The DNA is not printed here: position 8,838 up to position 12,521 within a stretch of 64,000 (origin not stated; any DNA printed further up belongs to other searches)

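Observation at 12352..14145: Two paralogous HerA/FtsK-superfamily ATPases without any NurA, Sir2 or other partner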

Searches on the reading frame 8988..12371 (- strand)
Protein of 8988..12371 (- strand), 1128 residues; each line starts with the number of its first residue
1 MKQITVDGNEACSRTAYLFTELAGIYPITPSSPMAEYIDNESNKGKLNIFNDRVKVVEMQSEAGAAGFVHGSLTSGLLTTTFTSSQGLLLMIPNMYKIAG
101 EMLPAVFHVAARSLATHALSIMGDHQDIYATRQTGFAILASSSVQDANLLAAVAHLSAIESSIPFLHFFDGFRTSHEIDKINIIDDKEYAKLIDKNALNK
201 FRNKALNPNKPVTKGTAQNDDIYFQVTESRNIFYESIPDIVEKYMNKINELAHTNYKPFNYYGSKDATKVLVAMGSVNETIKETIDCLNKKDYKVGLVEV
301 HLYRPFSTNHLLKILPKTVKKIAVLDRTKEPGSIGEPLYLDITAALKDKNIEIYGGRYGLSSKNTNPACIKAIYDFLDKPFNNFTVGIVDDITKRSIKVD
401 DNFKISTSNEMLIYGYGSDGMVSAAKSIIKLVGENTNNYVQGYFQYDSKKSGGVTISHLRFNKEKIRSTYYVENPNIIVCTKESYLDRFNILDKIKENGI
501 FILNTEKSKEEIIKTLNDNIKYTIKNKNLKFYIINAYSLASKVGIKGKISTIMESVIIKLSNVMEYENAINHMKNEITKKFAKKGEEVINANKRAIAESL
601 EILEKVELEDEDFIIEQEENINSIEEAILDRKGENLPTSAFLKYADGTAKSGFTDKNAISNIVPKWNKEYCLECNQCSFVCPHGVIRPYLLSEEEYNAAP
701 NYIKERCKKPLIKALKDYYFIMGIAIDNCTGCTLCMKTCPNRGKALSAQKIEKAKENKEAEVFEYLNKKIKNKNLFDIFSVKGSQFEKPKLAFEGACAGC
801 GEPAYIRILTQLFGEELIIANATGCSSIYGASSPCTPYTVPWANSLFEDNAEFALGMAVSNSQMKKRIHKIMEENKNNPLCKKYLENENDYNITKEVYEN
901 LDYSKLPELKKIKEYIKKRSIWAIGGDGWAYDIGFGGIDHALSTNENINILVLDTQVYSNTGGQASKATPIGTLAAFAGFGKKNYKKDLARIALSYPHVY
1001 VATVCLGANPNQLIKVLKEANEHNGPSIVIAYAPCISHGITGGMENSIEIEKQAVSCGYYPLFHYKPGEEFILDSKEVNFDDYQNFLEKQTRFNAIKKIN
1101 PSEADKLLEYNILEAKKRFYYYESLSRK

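Call 8: search_protein_families(library=pfam, proteins=[window:8988-12371:-], max_evalue=0.01)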
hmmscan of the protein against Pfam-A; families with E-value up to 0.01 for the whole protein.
window:8988-12371:- (1128 aa): 16 families
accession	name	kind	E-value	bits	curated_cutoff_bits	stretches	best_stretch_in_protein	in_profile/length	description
PF01855.24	POR_N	-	1.1e-74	251.5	27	1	21-245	9-230/231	Pyruvate flavodoxin/ferredoxin oxidoreductase, thiamine diP-bdg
PF01558.24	POR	-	2.1e-29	103.3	27.4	1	417-598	1-170/173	Pyruvate ferredoxin/flavodoxin oxidoreductase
PF17147.9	PFOR_II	-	5e-15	56.2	27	1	267-354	1-86/102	Pyruvate:ferredoxin oxidoreductase core domain II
PF02775.26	TPP_enzyme_C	-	1.4e-10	41.6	21.9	1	918-1030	46-150/151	Thiamine pyrophosphate enzyme, C-terminal TPP binding domain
PF12837.12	Fer4_6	-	8.5e-08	32.2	25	2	663-686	1-24/24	4Fe-4S binding domain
PF14697.11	Fer4_21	-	1.8e-06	28.4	35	1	723-740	35-52/59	4Fe-4S dicluster domain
PF13534.11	Fer4_17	-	6.4e-06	27.1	22.2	0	669-685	44-60/61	4Fe-4S dicluster domain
PF13237.11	Fer4_10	-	7.5e-06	26.2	25.5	1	727-759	7-34/53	4Fe-4S dicluster domain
PF13484.11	Fer4_16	-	7.7e-06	27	30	1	671-740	2-64/66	4Fe-4S double cluster binding domain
PF12838.12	Fer4_7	-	1.3e-05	26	27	1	671-740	2-49/52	4Fe-4S dicluster domain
PF00037.32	Fer4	-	1.4e-05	25.2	21.1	1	664-687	1-24/24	4Fe-4S binding domain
PF13183.11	Fer4_8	-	2.3e-05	25.3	27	1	669-741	3-66/68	4Fe-4S dicluster domain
PF13187.11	Fer4_9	-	2.8e-05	24.5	27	1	670-741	1-49/52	4Fe-4S dicluster domain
PF12797.12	Fer4_2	-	0.00029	21.1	24.5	0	727-740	8-21/22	4Fe-4S binding domain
PF10371.14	EKR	-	0.0041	17.4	27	0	619-652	14-45/55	Domain of unknown function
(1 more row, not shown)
